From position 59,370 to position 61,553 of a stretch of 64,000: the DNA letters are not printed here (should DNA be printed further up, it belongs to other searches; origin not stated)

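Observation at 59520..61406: TssB and TssC fused into one polypeptide through a low-complexity linker, with a shortened TssC part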

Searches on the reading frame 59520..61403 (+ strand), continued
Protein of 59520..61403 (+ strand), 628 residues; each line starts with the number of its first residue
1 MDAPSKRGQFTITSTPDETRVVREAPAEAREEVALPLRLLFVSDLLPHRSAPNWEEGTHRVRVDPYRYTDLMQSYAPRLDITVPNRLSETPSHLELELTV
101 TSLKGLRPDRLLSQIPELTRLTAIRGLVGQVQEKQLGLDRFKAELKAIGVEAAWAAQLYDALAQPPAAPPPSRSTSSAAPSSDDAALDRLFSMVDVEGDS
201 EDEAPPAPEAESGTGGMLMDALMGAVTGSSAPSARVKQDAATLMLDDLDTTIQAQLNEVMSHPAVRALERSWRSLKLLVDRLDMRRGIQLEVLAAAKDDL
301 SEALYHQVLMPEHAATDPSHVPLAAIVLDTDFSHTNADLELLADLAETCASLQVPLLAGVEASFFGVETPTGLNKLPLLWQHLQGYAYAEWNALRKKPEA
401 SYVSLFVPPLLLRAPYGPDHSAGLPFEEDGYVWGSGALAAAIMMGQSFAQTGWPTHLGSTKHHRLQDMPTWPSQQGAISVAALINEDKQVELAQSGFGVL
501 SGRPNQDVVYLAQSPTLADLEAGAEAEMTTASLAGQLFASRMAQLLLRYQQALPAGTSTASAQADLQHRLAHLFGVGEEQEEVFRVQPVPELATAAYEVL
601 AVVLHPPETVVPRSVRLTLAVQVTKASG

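Call 35: search_protein_families(library=pfam, proteins=[L036:1-2073:+, L011:7857-8900:+, L017:20725-21810:+, L016:6870-9278:+, L001:4473-8720:+, L001:8766-9911:+, L017:16589-17632:+, L017:17703-19001:+, L014:7380-8747:+, L001:3156-3770:+], max_evalue=0.01)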
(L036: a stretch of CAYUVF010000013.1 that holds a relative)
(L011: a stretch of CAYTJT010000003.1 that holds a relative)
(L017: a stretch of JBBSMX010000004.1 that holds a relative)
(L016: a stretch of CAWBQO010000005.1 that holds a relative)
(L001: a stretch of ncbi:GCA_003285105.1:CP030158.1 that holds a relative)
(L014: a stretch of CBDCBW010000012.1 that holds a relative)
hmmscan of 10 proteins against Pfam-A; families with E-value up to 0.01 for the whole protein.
L036:1-2073:+ (691 aa): 28 families (the best 25 are shown)
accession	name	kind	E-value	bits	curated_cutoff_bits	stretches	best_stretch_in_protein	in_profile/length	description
PF07724.20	AAA_2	-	1.5e-57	194.6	27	1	421-589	2-165/166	AAA domain (Cdc48 subfamily)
PF17871.7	AAA_lid_9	-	3.3e-30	104.5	22.8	1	167-268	1-99/104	AAA lid domain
PF00004.35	AAA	-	5.4e-20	72.6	21.2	2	28-140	2-108/131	ATPase family associated with various cellular activities (AAA)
PF07728.20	AAA_5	-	2.5e-14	53.9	22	1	425-545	2-124/139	AAA domain (dynein-related subfamily)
PF13191.12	AAA_16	-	1.7e-13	51.8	32.6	1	5-106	2-142/167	AAA ATPase domain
PF10431.15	ClpB_D2-small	-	2.1e-12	47.3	21.9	1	595-667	1-72/81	C-terminal, D2-small domain, of ClpB protein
PF13401.12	AAA_22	-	9.9e-09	36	27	1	23-114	4-97/130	AAA domain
PF05729.18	NACHT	-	6.1e-06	26.6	26.7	0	28-55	4-31/167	NACHT domain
PF01637.24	ATPase_2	-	6.9e-06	26.5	33.2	0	6-113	2-127/225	ATPase domain predominantly from Archaea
PF20720.3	nSTAND3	-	7.2e-06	26.2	27.2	0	8-52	3-45/155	Novel STAND NTPase 3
PF16326.10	ABC_tran_CTD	-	2.3e-05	25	32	1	236-291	9-65/69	ABC transporter C-terminal domain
PF12775.13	AAA_7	-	2.8e-05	24.2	25.8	0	425-467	36-78/181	P-loop containing dynein motor region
PF00158.32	Sigma54_activat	-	3.7e-05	23.9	20.2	0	425-543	25-143/168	Sigma-54 interaction domain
PF05621.17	TniB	-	5.6e-05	23.1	22.4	0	68-164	92-185/189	Bacterial TniB protein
PF13481.12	AAA_25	-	0.0001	22.5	27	0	424-454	35-65/195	AAA domain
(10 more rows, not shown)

L011:7857-8900:+ (348 aa): 4 families
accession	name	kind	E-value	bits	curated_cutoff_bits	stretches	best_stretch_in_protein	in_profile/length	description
PF00805.28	Pentapeptide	-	3.8e-46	154.6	20.2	8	15-52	1-38/40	Pentapeptide repeats (8 copies)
PF13599.13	Pentapeptide_4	-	2.7e-33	114.3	38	4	216-286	2-72/78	Pentapeptide repeat region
PF13576.12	Pentapeptide_3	-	3.6e-26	91.5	27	3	28-70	2-47/48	Pentapeptide repeats (9 copies)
PF23894.2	LD_SV2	-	3.4e-05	24.6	29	0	134-179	44-89/92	SV2A/B/C luminal domain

L017:20725-21810:+ (362 aa): 0 families

L016:6870-9278:+ (803 aa): 0 families

L001:4473-8720:+ (1416 aa): 1 family
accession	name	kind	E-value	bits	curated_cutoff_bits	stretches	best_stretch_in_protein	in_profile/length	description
PF05547.17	Peptidase_M6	-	0.0053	16.5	22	0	403-423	226-247/294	Immune inhibitor A peptidase M6, catalytic domain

L001:8766-9911:+ (382 aa): 0 families

L017:16589-17632:+ (348 aa): 6 families
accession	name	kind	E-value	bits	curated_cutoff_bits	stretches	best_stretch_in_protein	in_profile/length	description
PF03783.19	CsgG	-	3e-12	46.8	20.8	1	134-221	10-100/210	Curli production assembly/transport component CsgG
PF13036.11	LpoB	-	8e-06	26.2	22.3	1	133-241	29-140/147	Peptidoglycan-synthase activator LpoB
PF07719.23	TPR_2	-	2.3e-05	24.6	27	1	301-330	5-34/34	Tetratricopeptide repeat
PF14559.12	TPR_19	-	5.1e-05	23.9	25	0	307-334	1-28/68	Tetratricopeptide repeat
PF17680.6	FlgO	-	0.00012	22.4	22.6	1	135-247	19-124/130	FlgO protein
PF13432.12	TPR_16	-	0.0084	17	32.7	0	31-92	1-58/65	Tetratricopeptide repeat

L017:17703-19001:+ (433 aa): 9 families
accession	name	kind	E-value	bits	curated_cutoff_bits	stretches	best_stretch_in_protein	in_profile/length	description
PF07719.23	TPR_2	-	1.5e-11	43.9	27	1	313-343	3-33/34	Tetratricopeptide repeat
PF00515.34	TPR_1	-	1.5e-10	40.8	27.8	0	315-344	5-34/34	Tetratricopeptide repeat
PF13424.12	TPR_12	-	7.2e-08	33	30.1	1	35-78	28-72/77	Tetratricopeptide repeat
PF13432.12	TPR_16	-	2.6e-07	31.4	32.7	2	58-108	4-54/65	Tetratricopeptide repeat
PF13428.12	TPR_14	-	3.9e-07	30.5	23.5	0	53-92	3-42/44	Tetratricopeptide repeat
PF13176.12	TPR_7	-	5.5e-05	23.4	27.9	0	53-82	1-32/36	Tetratricopeptide repeat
PF14559.12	TPR_19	-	7.1e-05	23.5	25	0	63-108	3-48/68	Tetratricopeptide repeat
PF13431.12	TPR_17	-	0.00061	20.3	24.4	0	75-105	3-33/34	Tetratricopeptide repeat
PF03783.19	CsgG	-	0.0011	18.8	20.8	1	174-238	33-96/210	Curli production assembly/transport component CsgG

L014:7380-8747:+ (456 aa): 1 family
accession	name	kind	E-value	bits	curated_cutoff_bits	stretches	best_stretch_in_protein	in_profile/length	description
PF13646.12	HEAT_2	-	7.6e-07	29.8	27.7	1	190-256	5-72/88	HEAT repeats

L001:3156-3770:+ (205 aa): 0 families

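Call 37: fold_search(model_id=the predicted structure, library=pdb)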
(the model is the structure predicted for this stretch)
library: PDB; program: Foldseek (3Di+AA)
matches with E <= 10: 425; with E <= 0.001: 60
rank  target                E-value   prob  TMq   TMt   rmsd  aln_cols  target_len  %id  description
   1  3j9g_2                4.3e-23  1.00  0.52  0.74   4.0       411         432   24  Atomic model of the VipA/VipB, the type six secretion system contractile sheath of Vibrio cholerae from cryo-EM (released 2015-03-11)
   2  5urx_1B               2.8e-22  1.00  0.53  0.76   3.6       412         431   23  Structure of the contracted type VI secretion system sheath in Myxococcus xanthus (released 2017-05-10)
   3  5myu_MODEL_1_A        6.9e-22  1.00  0.51  0.72   5.2       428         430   22  VipA-N2/VipB contracted sheath of type VI secretion system (released 2017-08-02)
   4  5n8n_B                4.0e-21  1.00  0.50  0.67  13.2       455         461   21  Contracted sheath of a Pseudomonas aeruginosa type six secretion system consisting of TssB1 and TssC1 (released 2018-01-10)
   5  5urw_1B               4.7e-21  1.00  0.53  0.79   3.8       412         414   24  Structure of the extended type VI secretion system sheath in Myxococcus xanthus (released 2017-05-10)
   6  5ojq_A                2.0e-20  1.00  0.51  0.66   7.0       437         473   23  The modeled structure of of wild type extended type VI secretion system sheath/tube complex in vibrio cholerae based o (released 2017-08-09)
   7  5mxn_MODEL_1_A        2.2e-20  1.00  0.51  0.66   7.0       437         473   23  Atomic model of the VipA/VipB/Hcp, the type six secretion system non-contractile sheath-tube of Vibrio cholera (released 2017-08-02)
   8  9n4v_A                5.5e-17  1.00  0.46  0.76   4.1       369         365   21  Azotobacter vinelandii extended type VI secretion system sheath tube complex (released 2025-07-16)
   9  3j9o_B                1.3e-16  1.00  0.45  0.65   9.8       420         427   17  CryoEM structure of a type VI secretion system (released 2015-03-18)
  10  9qgp_4A               2.6e-07  1.00  0.32  0.53   8.8       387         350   13  Cryo-EM structure of the PlPVC1 sheath, 6-fold symmetrized (C6), in contracted state (released 2025-10-29)
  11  9qgp_3A               2.8e-07  1.00  0.30  0.46  10.3       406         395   10  Cryo-EM structure of the PlPVC1 sheath, 6-fold symmetrized (C6), in contracted state (released 2025-10-29)
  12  9qgl_4A               4.1e-07  1.00  0.33  0.49   9.2       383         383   11  Cryo-EM structure of the PlPVC1 baseplate, 6-fold symmetrized (C6), in extended state (released 2025-10-29)
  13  8kee_A                1.1e-06  1.00  0.29  0.36   8.4       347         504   14  Cyanophage A-1(L) sheath-tube (released 2024-04-10)
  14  7b5h_AO               1.6e-06  1.00  0.32  0.41  11.8       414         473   11  Cryo-EM structure of the contractile injection system base plate from Anabaena PCC7120 (released 2022-02-23)
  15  9qgl_3A               2.1e-06  1.00  0.30  0.43  10.2       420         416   10  Cryo-EM structure of the PlPVC1 baseplate, 6-fold symmetrized (C6), in extended state (released 2025-10-29)
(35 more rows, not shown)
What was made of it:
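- On Phage / eCIS tail sheath proteins: Foldseek query-normalised TM 0.22-0.34 and 8-14% identity, against 0.45-0.53 and 17-24% for T6SS TssC chains (call 37).
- Foldseek TM 0.66-0.79 on TssC chains (call 37).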

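Call 38: find_related_loci(query=L036:1-2073:+, collection=metagenome_contigs, flank=10000)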
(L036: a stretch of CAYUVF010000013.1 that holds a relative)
Query L036:1-2073:+ (691 aa) in metagenome_contigs; peptide patterns used: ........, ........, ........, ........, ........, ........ (x = any residue, [..] = any of these).
600 stretches matched a pattern (row limit reached: there are more); 443 encode a relative of the query (tblastn E <= 1e-3); the best 80 are kept; 80 distinct loci.
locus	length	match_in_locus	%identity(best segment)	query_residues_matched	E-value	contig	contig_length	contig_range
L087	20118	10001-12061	83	1-691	0e+0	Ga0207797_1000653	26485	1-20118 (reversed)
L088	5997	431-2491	66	1-690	0e+0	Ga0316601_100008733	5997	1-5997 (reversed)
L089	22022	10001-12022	64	1-690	0e+0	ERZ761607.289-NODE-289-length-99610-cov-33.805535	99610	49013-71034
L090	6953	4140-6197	66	1-690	0e+0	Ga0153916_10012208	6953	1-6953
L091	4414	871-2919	66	1-690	0e+0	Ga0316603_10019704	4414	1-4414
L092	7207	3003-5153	64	1-691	0e+0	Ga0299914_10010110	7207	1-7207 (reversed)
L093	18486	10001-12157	64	1-690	0e+0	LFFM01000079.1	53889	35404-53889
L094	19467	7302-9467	62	1-690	0e+0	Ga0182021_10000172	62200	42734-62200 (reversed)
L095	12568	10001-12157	61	2-691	0e+0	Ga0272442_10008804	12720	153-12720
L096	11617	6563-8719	61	2-691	0e+0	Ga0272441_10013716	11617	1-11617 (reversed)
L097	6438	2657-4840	59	1-691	0e+0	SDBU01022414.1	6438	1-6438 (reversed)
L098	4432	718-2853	60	1-691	0e+0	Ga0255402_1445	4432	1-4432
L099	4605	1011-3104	64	2-690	0e+0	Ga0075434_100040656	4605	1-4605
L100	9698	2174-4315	59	2-691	0e+0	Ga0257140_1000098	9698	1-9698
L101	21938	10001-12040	60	2-690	0e+0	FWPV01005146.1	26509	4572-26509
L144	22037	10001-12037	68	2-691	0e+0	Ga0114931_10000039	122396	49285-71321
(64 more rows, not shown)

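Call 42: search_protein_families(library=pfam, proteins=[L144:136-957:+, L144:3073-3591:+, L144:3678-5207:+, L144:5540-6013:+, L144:12092-16114:+, L144:16465-19125:+, L063:8075-9661:-, L073:8139-9638:-, L037:3039-4964:-, L025:8301-9896:+], max_evalue=0.001)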
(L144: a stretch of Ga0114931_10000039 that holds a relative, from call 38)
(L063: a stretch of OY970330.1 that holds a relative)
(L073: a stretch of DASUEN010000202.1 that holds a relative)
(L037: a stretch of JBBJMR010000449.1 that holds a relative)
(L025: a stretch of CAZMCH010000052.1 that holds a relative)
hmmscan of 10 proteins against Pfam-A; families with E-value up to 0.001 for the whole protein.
L144:136-957:+ (274 aa): 1 family
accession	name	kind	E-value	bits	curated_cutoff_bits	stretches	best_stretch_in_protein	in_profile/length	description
PF09867.14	TagF_N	-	2.1e-07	31.4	27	1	10-89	55-133/135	TagF N-terminal domain, Type VI secretion system-associated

L144:3073-3591:+ (173 aa): 1 family
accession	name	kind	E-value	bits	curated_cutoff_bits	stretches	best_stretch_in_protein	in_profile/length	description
PF05591.17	T6SS_VipA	-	6.3e-48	162.9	24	1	8-157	3-154/155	Type VI secretion system, VipA, VC_A0107 or Hcp2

L144:3678-5207:+ (510 aa): 2 families
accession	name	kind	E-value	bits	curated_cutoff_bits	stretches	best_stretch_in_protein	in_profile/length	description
PF05943.17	VipB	-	1.3e-122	409.1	27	1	88-387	2-301/301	EvpB/VC_A0108, tail sheath N-terminal domain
PF18945.5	VipB_2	-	4e-42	143.4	27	1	397-507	2-112/112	EvpB/VC_A0108, tail sheath gpW/gp25-like domain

L144:5540-6013:+ (158 aa): 1 family
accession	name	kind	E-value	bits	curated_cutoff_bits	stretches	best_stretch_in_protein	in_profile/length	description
PF05638.18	T6SS_HCP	-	9.9e-28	97.4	23.5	1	6-143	1-129/129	Type VI secretion system effector, Hcp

L144:12092-16114:+ (1341 aa): 3 families
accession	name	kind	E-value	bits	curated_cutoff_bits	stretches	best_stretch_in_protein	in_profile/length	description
PF05954.17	Phage_GPD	-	1.6e-61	208.6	30.1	1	59-417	3-303/305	Phage tail baseplate hub (GPD)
PF10106.14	DUF2345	-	0.00017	21.8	30.7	0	1210-1252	95-137/151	Uncharacterized protein conserved in bacteria (DUF2345)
PF04717.18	Phage_base_V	-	0.00037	21.2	23.8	0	497-562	10-73/75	Type VI secretion system/phage-baseplate injector OB domain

L144:16465-19125:+ (887 aa): 3 families
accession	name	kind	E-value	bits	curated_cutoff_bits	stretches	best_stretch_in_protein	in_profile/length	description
PF05593.20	RHS_repeat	-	4.4e-42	142.1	22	6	476-506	1-31/38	RHS Repeat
PF20148.4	DUF6531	-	1.2e-17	64.4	24.1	1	6-75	5-74/74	Domain of unknown function (DUF6531)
PF15283.12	DUF4595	-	0.00082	19.8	34.2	0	433-514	2-96/202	Domain of unknown function (DUF4595) with porin-like fold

L063:8075-9661:- (529 aa): 3 families
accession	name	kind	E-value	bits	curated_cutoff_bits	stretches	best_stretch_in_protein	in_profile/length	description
PF05943.17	VipB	-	5.4e-34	118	27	1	144-396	13-300/301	EvpB/VC_A0108, tail sheath N-terminal domain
PF05591.17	T6SS_VipA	-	2.7e-09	37.4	24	1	55-103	61-109/155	Type VI secretion system, VipA, VC_A0107 or Hcp2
PF18945.5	VipB_2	-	0.0006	20.4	27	0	407-525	2-110/112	EvpB/VC_A0108, tail sheath gpW/gp25-like domain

L073:8139-9638:- (500 aa): 3 families
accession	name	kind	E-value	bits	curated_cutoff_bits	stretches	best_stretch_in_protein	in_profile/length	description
PF05943.17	VipB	-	3.2e-29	102.4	27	1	129-374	13-299/301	EvpB/VC_A0108, tail sheath N-terminal domain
PF05591.17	T6SS_VipA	-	3.1e-08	34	24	1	44-94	59-109/155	Type VI secretion system, VipA, VC_A0107 or Hcp2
PF18945.5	VipB_2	-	1.7e-06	28.6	27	1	385-496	1-110/112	EvpB/VC_A0108, tail sheath gpW/gp25-like domain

L037:3039-4964:- (642 aa): 2 families
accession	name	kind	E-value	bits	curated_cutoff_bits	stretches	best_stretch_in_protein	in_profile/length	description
PF05943.17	VipB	-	8.5e-41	140.4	27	1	250-533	3-300/301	EvpB/VC_A0108, tail sheath N-terminal domain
PF05591.17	T6SS_VipA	-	1.1e-11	45.2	24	1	29-146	22-140/155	Type VI secretion system, VipA, VC_A0107 or Hcp2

L025:8301-9896:+ (532 aa): 2 families
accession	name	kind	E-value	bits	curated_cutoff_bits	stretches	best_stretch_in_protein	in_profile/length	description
PF05943.17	VipB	-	5.9e-62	209.9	27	1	141-420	2-294/301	EvpB/VC_A0108, tail sheath N-terminal domain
PF05591.17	T6SS_VipA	-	2e-19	70.3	24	1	4-112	21-135/155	Type VI secretion system, VipA, VC_A0107 or Hcp2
